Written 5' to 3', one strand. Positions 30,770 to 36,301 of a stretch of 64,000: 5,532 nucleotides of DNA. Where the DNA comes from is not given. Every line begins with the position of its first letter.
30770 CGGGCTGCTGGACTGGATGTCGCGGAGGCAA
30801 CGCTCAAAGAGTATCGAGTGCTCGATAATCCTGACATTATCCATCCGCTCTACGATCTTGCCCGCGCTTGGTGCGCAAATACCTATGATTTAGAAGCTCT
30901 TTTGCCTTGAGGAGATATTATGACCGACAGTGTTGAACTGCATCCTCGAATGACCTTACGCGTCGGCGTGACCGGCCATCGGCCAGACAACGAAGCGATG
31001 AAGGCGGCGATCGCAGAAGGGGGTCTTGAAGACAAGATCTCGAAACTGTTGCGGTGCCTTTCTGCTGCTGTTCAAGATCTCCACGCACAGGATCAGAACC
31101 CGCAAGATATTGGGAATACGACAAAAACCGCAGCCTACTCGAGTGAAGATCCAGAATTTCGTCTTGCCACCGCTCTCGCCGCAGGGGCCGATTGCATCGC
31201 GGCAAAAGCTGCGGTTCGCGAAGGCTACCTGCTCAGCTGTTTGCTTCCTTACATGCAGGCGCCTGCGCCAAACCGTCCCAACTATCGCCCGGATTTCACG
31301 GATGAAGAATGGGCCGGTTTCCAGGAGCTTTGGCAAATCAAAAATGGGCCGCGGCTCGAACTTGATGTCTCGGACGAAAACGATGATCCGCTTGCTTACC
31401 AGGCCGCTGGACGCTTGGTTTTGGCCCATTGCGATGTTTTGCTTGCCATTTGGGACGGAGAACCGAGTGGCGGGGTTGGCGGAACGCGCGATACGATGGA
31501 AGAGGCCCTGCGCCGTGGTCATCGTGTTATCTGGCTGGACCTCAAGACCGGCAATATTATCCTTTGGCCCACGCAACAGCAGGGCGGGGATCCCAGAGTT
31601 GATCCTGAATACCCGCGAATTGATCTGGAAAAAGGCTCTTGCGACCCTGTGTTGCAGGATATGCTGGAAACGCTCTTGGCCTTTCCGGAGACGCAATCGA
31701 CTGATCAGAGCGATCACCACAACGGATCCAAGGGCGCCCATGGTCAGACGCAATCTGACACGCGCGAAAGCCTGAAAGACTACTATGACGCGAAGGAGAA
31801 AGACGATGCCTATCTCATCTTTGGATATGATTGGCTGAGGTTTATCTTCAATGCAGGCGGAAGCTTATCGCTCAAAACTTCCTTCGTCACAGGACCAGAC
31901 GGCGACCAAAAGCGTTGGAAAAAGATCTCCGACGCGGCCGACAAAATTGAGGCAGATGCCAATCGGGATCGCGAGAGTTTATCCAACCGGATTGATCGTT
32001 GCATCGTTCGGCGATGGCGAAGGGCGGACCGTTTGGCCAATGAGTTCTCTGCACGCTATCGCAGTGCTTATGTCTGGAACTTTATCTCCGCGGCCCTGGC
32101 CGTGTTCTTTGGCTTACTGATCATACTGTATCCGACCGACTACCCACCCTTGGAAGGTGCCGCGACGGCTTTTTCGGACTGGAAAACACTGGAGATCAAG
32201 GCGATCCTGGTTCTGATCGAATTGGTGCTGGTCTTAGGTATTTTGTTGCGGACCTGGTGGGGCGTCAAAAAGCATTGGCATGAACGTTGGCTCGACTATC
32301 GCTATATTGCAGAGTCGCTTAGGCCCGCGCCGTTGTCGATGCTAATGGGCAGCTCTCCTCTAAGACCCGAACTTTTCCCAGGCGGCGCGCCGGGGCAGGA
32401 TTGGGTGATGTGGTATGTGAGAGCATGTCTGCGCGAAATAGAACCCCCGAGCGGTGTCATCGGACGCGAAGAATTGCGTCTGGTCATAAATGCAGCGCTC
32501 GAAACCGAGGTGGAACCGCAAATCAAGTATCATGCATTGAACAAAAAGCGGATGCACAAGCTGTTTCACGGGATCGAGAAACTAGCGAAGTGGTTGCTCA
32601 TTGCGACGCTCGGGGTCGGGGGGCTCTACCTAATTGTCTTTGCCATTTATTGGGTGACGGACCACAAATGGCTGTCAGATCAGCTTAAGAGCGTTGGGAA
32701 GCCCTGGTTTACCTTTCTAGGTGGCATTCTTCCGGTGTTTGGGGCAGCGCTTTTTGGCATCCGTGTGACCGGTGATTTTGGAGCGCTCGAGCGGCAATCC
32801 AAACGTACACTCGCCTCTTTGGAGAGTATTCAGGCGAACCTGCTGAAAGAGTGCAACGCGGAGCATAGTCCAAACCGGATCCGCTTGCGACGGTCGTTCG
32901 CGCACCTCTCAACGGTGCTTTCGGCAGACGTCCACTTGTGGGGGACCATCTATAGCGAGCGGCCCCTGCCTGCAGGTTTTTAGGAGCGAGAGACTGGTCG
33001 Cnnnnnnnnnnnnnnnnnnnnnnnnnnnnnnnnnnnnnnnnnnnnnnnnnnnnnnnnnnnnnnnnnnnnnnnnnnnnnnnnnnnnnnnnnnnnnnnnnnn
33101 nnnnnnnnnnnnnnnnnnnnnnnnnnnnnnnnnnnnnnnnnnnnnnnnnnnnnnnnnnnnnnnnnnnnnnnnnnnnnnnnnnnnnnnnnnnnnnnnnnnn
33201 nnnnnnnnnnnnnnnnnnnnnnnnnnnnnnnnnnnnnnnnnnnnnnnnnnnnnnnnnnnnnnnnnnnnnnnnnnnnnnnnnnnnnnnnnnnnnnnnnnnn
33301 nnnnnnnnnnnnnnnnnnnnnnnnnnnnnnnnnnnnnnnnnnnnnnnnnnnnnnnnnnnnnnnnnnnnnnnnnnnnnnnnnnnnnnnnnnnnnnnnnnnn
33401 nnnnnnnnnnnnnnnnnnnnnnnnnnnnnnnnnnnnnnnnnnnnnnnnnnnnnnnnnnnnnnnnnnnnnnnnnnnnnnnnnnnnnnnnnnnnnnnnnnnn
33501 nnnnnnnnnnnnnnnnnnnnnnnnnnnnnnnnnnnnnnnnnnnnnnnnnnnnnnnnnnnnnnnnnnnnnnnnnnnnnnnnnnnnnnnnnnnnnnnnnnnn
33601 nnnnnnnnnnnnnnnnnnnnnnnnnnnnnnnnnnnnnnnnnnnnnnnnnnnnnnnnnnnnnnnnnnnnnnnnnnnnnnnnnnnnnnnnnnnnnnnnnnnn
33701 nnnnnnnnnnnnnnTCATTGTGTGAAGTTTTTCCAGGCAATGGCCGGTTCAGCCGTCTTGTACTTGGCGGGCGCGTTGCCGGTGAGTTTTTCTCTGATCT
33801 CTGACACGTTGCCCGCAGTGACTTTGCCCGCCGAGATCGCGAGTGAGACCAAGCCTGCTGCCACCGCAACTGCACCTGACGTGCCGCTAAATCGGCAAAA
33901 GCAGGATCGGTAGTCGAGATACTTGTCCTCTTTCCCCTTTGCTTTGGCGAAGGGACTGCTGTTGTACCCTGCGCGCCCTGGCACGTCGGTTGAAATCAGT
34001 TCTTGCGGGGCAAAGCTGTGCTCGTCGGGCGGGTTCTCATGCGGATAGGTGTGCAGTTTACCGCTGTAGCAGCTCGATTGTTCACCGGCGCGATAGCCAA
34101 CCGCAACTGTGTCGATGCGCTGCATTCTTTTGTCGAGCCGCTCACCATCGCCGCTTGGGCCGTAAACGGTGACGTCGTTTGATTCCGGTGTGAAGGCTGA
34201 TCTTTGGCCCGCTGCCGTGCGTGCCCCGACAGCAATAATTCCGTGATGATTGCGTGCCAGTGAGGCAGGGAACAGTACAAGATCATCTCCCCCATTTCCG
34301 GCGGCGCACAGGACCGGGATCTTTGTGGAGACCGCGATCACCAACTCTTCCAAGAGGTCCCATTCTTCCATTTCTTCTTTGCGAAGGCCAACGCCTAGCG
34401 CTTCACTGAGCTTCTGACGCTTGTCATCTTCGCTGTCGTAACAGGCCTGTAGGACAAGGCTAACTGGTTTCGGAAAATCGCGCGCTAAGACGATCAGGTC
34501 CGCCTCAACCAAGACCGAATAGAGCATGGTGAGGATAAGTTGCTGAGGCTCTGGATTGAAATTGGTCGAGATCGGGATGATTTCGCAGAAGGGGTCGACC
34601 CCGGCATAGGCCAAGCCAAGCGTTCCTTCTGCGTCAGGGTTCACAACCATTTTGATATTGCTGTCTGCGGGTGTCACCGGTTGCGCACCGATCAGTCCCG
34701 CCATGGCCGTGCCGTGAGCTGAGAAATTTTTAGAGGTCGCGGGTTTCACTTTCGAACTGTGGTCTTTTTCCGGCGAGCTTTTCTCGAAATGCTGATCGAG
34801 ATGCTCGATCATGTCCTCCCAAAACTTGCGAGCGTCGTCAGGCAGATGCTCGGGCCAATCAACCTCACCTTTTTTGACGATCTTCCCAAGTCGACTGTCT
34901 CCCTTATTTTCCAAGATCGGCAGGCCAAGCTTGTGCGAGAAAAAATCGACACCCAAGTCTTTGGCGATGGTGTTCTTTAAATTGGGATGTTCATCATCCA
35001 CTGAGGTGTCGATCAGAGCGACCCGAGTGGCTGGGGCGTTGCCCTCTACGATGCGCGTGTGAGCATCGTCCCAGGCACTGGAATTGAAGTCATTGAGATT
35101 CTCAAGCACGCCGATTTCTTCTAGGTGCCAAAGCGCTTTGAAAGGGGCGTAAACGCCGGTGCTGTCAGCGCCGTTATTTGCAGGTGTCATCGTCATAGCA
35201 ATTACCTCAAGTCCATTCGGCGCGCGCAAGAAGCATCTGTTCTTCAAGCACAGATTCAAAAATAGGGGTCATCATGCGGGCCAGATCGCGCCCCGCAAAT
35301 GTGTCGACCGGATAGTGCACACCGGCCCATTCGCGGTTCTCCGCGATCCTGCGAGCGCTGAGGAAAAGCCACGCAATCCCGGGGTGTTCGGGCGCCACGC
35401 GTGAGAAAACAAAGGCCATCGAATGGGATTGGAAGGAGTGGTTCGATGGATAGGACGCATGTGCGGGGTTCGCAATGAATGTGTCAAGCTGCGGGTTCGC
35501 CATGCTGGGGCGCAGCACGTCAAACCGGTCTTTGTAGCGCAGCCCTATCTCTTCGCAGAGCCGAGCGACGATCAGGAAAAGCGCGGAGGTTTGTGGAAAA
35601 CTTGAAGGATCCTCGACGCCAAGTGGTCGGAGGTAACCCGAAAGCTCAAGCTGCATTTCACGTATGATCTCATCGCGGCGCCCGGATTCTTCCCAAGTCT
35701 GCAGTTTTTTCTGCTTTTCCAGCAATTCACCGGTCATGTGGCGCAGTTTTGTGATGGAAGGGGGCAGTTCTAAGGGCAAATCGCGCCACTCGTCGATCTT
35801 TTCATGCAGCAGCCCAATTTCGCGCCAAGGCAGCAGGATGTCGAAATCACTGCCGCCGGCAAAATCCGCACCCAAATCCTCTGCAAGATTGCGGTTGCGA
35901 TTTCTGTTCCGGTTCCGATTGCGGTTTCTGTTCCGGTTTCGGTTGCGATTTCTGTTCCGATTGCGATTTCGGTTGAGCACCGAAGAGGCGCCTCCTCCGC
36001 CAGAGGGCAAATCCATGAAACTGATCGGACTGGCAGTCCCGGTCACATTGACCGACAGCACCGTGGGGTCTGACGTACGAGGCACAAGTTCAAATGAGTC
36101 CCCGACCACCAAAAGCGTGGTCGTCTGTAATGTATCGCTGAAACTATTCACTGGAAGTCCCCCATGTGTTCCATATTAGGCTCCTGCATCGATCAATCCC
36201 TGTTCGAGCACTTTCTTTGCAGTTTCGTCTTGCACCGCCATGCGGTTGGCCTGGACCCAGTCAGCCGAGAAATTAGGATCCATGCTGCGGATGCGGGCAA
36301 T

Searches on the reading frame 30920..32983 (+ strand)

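Call 5: search_protein_families(library=pfam, proteins=[window:30920-32983:+], max_evalue=0.01)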
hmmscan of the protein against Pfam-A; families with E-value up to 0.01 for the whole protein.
window:30920-32983:+ (687 aa): 2 families
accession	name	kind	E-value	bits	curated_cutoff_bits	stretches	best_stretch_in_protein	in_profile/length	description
PF14015.11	DUF4231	-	0.0023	18.8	24.7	1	369-468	6-82/103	Protein of unknown function (DUF4231)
PF02322.20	Cyt_bd_oxida_II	-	0.0088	15.9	35.6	1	384-447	234-300/302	Cytochrome bd terminal oxidase subunit II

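Call 6: search_protein_families(library=padloc, proteins=[window:30920-32983:+], max_evalue=0.01)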
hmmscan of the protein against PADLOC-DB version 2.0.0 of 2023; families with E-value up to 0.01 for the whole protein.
window:30920-32983:+ (687 aa): 0 families

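Call 84: search_protein_families(library=ncbifam, proteins=[window:30920-32983:+], max_evalue=0.01)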
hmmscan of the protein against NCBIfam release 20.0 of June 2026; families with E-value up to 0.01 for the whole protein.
window:30920-32983:+ (687 aa): 0 families

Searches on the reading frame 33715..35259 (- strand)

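Call 5: search_protein_families(library=pfam, proteins=[window:33715-35259:-], max_evalue=0.01)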
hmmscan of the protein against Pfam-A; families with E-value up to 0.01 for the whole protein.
window:33715-35259:- (514 aa): 1 family
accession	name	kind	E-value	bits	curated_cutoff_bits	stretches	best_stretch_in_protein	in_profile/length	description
PF00082.27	Peptidase_S8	-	8e-18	65.2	21.8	1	78-496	4-273/288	Subtilase family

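Call 83: search_protein_families(library=padloc, proteins=[window:33715-35259:-], max_evalue=0.01)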
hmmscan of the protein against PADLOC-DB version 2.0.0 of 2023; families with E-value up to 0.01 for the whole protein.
window:33715-35259:- (514 aa): 1 family
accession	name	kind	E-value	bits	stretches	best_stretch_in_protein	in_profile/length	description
PDLC03014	subtilase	-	0.0071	13.9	0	77-193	173-211/391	-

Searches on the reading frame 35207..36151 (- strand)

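Call 48: search_protein_families(library=pfam, proteins=[window:35207-36151:-], max_evalue=0.001)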
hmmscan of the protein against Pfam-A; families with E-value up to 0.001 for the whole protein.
window:35207-36151:- (314 aa): 1 family
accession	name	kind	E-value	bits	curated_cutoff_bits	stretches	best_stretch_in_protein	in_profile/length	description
PF01569.27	PAP2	-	2.7e-08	34.1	27.2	1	196-296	12-119/130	PAP2 superfamily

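Call 83: search_protein_families(library=padloc, proteins=[window:35207-36151:-], max_evalue=0.01)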
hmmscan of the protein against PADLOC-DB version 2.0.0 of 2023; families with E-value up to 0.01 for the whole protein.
window:35207-36151:- (314 aa): 0 families
